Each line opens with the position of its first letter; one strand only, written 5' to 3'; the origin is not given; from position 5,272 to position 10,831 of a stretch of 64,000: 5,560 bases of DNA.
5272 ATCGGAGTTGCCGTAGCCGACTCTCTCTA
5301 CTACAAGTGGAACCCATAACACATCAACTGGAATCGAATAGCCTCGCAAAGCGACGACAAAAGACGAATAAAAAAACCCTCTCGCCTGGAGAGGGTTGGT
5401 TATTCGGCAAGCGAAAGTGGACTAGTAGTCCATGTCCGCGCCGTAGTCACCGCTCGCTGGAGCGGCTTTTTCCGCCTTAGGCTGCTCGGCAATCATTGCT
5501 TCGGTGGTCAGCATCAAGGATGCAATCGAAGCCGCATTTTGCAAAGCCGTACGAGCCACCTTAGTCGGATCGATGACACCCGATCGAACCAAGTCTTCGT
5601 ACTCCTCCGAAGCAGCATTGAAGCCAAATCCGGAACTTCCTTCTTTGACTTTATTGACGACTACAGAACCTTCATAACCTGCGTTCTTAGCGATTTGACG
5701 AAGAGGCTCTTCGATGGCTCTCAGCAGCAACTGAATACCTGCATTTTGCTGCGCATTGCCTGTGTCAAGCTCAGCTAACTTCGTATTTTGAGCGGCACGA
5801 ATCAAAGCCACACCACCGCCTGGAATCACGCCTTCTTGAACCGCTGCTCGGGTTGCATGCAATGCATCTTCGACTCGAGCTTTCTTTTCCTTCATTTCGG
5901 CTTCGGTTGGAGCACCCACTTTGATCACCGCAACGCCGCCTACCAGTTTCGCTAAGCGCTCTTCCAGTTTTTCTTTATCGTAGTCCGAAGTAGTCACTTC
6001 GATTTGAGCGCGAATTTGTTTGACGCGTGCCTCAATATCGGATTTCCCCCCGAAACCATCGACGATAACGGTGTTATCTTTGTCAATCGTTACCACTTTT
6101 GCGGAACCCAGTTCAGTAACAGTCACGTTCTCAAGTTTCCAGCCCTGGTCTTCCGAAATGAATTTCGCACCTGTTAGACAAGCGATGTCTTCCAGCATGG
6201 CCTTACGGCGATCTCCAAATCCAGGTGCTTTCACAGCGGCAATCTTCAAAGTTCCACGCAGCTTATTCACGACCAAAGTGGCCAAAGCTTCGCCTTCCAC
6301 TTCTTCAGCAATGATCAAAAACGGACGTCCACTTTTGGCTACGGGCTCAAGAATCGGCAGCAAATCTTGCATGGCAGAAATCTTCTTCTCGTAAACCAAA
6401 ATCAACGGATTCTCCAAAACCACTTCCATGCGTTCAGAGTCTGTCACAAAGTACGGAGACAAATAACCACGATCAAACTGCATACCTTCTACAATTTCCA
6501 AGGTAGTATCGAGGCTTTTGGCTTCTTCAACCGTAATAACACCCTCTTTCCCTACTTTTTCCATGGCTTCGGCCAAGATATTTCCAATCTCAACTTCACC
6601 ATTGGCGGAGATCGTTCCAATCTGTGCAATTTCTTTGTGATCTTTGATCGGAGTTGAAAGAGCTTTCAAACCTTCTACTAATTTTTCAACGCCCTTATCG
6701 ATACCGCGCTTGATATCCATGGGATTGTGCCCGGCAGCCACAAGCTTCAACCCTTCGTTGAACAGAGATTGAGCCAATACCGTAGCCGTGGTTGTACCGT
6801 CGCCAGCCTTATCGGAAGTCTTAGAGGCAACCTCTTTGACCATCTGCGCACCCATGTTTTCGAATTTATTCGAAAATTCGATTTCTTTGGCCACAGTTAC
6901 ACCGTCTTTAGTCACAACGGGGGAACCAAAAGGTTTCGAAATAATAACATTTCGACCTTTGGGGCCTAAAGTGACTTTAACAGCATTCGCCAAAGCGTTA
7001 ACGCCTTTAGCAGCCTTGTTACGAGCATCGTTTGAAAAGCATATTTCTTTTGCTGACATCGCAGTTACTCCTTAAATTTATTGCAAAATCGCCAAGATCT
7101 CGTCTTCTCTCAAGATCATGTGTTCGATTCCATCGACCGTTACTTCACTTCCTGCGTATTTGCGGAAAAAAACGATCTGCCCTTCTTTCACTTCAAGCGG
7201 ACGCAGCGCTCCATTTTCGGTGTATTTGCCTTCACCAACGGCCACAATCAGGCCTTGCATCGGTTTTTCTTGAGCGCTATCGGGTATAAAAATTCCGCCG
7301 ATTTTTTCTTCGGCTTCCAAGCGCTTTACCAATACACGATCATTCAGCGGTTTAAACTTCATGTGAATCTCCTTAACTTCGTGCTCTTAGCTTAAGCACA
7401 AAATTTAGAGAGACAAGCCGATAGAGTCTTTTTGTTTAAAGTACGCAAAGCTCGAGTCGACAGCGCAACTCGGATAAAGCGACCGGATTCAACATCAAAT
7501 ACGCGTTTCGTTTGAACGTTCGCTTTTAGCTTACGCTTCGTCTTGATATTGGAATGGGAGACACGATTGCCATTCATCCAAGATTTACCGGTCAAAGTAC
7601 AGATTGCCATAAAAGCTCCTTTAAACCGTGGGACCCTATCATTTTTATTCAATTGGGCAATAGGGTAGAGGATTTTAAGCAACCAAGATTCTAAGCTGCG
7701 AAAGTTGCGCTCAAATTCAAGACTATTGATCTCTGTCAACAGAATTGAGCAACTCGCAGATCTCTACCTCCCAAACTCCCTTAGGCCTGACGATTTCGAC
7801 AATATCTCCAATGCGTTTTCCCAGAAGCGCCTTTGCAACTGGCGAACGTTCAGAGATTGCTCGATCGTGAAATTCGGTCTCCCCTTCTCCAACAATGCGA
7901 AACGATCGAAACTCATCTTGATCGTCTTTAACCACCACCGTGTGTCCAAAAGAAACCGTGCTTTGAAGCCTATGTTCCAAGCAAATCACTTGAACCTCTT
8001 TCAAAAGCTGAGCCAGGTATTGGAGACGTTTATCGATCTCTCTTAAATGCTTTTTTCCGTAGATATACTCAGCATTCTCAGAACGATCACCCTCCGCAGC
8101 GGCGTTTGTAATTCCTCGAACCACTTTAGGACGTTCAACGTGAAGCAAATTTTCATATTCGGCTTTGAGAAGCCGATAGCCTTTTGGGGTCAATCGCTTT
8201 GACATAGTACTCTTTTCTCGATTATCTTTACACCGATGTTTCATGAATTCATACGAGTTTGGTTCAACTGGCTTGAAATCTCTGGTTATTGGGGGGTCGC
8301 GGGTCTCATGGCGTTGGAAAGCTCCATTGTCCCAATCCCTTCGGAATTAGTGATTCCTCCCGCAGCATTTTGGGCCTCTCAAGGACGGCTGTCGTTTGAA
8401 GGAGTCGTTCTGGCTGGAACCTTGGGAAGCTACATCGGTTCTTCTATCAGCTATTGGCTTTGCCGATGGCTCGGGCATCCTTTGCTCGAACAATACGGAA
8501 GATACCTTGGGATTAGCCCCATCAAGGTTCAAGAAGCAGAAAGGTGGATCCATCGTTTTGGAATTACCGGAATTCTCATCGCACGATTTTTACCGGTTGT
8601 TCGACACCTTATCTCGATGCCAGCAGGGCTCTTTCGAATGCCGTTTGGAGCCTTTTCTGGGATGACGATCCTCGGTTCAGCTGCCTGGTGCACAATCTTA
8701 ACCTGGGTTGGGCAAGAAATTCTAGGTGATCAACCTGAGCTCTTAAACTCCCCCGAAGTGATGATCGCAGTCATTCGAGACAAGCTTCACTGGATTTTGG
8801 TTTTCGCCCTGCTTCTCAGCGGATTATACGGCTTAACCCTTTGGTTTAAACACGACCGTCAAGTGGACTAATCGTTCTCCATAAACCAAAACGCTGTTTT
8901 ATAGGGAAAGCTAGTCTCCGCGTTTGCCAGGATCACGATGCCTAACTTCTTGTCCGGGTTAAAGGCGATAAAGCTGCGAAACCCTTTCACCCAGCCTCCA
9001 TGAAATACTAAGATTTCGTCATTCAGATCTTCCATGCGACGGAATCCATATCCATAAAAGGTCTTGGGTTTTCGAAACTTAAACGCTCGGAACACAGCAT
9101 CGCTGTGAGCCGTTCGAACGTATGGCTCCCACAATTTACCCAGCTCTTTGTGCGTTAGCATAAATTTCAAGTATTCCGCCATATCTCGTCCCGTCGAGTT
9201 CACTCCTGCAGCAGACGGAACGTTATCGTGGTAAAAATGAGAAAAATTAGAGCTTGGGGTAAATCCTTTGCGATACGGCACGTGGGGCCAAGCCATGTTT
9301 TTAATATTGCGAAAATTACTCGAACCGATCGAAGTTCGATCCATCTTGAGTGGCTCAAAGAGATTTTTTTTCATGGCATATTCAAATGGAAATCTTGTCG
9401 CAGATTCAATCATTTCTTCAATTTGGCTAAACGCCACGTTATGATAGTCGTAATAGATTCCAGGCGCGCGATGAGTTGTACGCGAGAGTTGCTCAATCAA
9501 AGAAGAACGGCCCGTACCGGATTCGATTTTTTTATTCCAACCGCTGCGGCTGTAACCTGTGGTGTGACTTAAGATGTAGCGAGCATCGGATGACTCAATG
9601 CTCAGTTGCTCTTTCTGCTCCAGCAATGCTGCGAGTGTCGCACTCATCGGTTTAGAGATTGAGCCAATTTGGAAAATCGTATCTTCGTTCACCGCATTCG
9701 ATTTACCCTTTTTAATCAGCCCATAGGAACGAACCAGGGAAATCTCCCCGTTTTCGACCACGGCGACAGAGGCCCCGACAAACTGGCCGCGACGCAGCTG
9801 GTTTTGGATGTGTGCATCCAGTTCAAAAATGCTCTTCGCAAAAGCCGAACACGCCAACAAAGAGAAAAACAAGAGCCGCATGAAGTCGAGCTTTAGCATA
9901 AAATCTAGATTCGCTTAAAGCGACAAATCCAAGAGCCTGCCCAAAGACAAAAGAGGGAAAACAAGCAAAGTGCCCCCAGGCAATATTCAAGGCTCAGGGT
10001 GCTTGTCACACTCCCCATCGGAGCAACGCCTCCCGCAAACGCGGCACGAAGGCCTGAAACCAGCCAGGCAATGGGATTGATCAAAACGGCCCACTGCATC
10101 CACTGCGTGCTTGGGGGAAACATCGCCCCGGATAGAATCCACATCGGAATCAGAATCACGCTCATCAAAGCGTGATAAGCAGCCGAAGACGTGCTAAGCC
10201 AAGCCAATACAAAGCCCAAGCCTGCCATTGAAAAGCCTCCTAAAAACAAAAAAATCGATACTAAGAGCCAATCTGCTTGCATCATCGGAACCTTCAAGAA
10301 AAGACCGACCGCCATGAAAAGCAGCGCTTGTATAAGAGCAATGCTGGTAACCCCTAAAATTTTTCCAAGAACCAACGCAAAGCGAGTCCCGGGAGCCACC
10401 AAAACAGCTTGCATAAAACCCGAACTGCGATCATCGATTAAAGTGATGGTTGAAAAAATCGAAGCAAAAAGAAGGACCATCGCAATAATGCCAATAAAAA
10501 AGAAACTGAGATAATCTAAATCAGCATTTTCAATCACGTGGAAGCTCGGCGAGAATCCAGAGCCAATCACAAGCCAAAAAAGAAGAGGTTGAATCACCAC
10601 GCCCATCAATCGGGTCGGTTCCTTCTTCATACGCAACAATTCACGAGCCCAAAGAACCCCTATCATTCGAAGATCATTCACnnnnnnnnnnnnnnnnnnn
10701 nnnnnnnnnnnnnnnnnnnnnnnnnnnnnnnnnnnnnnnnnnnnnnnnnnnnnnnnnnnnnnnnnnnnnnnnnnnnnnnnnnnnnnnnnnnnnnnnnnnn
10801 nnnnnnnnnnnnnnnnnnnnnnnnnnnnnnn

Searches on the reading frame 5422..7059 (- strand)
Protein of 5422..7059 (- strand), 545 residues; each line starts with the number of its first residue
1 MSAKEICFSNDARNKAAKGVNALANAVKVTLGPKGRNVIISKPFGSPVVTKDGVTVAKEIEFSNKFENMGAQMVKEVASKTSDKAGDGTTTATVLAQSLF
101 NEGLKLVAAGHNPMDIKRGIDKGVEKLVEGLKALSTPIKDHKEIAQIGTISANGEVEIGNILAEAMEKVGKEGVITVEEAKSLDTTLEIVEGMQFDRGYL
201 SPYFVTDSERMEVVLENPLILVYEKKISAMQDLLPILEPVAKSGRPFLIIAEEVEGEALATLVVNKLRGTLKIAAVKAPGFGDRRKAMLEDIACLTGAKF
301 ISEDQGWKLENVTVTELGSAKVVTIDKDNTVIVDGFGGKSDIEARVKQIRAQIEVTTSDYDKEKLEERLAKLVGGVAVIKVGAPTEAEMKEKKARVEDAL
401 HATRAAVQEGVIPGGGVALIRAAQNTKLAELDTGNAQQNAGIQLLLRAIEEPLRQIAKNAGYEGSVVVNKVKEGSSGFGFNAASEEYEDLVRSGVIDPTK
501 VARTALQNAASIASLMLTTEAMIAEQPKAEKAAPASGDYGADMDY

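Call 43: search_protein_families(library=pfam, proteins=[window:5422-7059:-], max_evalue=0.001)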
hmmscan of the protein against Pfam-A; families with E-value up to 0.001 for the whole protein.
window:5422-7059:- (545 aa): 1 family
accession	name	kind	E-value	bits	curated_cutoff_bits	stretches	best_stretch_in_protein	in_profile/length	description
PF00118.29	Cpn60_TCP1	-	3e-75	254.2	34.3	1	23-526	1-489/490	TCP-1/cpn60 chaperonin family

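Call 54: find_homologous_proteins(query=window:5422-7059:-, max_evalue=1e-100)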
Query window:5422-7059:- (545 aa): 8000 proteins with E <= 1e-100 among 8000 candidates; the best 120 are listed.
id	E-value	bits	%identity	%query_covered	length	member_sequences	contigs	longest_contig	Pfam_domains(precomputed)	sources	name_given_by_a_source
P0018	0.0e+0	1148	100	100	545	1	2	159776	PF00118.30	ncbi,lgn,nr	ncbi:MAG: chaperonin GroEL [Myxococcaceae bacterium]|nr:chaperonin GroEL [Myxococcaceae bacterium] M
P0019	0.0e+0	1010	89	100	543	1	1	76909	PF00118.30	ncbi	-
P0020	0.0e+0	1010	88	100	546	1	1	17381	PF00118.30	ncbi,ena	ncbi:MAG: chaperonin GroEL [Myxococcaceae bacterium]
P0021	6.7e-298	1006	88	100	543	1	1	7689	PF00118.30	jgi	jgi:chaperonin GroEL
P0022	5.0e-295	997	87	100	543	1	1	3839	PF00118.30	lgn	-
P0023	2.5e-294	995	87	100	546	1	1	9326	PF00118.30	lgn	-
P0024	4.8e-292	987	86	100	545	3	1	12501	PF00118.30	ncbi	-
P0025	7.8e-287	970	85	100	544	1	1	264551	PF00118.30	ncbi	-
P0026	4.7e-284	961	83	100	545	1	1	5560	PF00118.30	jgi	jgi:chaperonin GroEL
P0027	4.4e-282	954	-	-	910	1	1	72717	PF00118.30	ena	-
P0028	1.1e-278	943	81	100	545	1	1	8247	PF00118.30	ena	-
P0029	4.4e-278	941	82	100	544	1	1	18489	PF00118.30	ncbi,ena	-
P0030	1.1e-277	940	82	100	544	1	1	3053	PF00118.30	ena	-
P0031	2.6e-277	939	82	100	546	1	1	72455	PF00118.30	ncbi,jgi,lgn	-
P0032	9.2e-277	937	81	100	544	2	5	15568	PF00118.30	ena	-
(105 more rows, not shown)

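Call 56: find_encoding_contigs(protein=P0020, flank=10000, max_places=4)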
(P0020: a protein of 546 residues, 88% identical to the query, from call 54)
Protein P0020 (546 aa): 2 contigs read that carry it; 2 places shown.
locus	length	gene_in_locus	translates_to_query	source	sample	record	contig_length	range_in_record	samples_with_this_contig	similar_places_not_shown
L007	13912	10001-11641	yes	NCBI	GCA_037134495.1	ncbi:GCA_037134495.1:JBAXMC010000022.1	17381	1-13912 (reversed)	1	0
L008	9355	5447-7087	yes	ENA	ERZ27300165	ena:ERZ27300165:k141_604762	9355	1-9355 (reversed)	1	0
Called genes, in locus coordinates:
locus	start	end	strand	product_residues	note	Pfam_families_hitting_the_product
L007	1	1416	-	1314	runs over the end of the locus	PF01326:PPDK_N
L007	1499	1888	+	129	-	-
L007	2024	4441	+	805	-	PF20437:LonC_helical (weak), PF13654:AAA_32, PF20436:LonB_AAA-LID, PF05362:Lon_C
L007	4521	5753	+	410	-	-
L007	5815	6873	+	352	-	PF13948:DUF4215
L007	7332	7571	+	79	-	-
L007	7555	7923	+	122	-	PF01850:PIN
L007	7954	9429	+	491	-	PF00587:tRNA-synt_2b, PF03129:HGTP_anticodon, PF09180:ProRS-C_1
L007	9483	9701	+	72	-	PF00830:Ribosomal_L28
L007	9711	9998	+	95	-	PF00166:Cpn10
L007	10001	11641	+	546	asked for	PF00118:Cpn60_TCP1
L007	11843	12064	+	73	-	-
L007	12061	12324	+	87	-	PF05016:ParE_toxin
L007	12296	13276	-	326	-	-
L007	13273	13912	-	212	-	PF00106:adh_short, PF08659:KR, PF13561:adh_short_C2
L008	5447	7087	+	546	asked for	PF00118:Cpn60_TCP1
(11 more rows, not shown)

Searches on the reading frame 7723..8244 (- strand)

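Call 43: search_protein_families(library=pfam, proteins=[window:7723-8244:-], max_evalue=0.001)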
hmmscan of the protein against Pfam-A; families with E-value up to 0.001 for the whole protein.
window:7723-8244:- (173 aa): 2 families
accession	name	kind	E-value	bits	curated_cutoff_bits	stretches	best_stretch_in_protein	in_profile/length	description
PF03449.20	GreA_GreB_N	-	1.4e-21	76.9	24.5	1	18-86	3-71/71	Transcription elongation factor, N-terminal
PF01272.25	GreA_GreB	-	8.5e-19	67.8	26.9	1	95-164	4-74/77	Transcription elongation factor, GreA/GreB, C-term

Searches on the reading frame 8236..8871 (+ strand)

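Call 43: search_protein_families(library=pfam, proteins=[window:8236-8871:+], max_evalue=0.001)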
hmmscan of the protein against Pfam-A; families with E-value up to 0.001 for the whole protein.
window:8236-8871:+ (211 aa): 1 family
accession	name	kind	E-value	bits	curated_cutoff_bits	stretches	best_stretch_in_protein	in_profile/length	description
PF09335.16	VTT_dom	-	9.2e-24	84.7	33.9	1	51-160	12-122/123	VTT domain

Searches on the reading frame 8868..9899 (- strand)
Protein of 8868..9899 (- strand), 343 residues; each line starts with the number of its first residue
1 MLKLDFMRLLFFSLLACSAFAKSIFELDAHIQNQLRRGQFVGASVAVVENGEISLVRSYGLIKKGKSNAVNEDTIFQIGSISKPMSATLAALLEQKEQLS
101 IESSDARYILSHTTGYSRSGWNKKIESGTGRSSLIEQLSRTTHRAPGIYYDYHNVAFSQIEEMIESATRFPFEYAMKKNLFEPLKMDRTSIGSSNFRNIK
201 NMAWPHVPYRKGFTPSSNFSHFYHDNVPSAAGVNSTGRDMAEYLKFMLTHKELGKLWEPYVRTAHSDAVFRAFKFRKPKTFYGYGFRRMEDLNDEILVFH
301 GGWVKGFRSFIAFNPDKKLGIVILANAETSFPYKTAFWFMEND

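Call 43: search_protein_families(library=pfam, proteins=[window:8868-9899:-], max_evalue=0.001)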
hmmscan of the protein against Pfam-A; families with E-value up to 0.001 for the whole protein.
window:8868-9899:- (343 aa): 1 family
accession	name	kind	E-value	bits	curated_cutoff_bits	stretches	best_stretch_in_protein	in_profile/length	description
PF00144.29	Beta-lactamase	-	2.1e-41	142.7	27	1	27-330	1-313/329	Beta-lactamase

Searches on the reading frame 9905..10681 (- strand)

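Call 43: search_protein_families(library=pfam, proteins=[window:9905-10681:-], max_evalue=0.001)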
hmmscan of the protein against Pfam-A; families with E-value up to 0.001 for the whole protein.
window:9905-10681:- (258 aa): 3 families
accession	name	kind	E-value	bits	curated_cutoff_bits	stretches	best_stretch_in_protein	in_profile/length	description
PF01061.29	ABC2_membrane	-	3.2e-25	89.3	26.9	1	7-215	3-210/211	ABC-2 type transporter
PF12698.13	ABC2_membrane_3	-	5.4e-18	65.6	31.6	1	52-250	155-346/347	ABC-2 family transporter protein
PF12679.13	ABC2_membrane_2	-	3.5e-05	23.6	27.2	1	58-218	73-246/283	ABC-2 family transporter protein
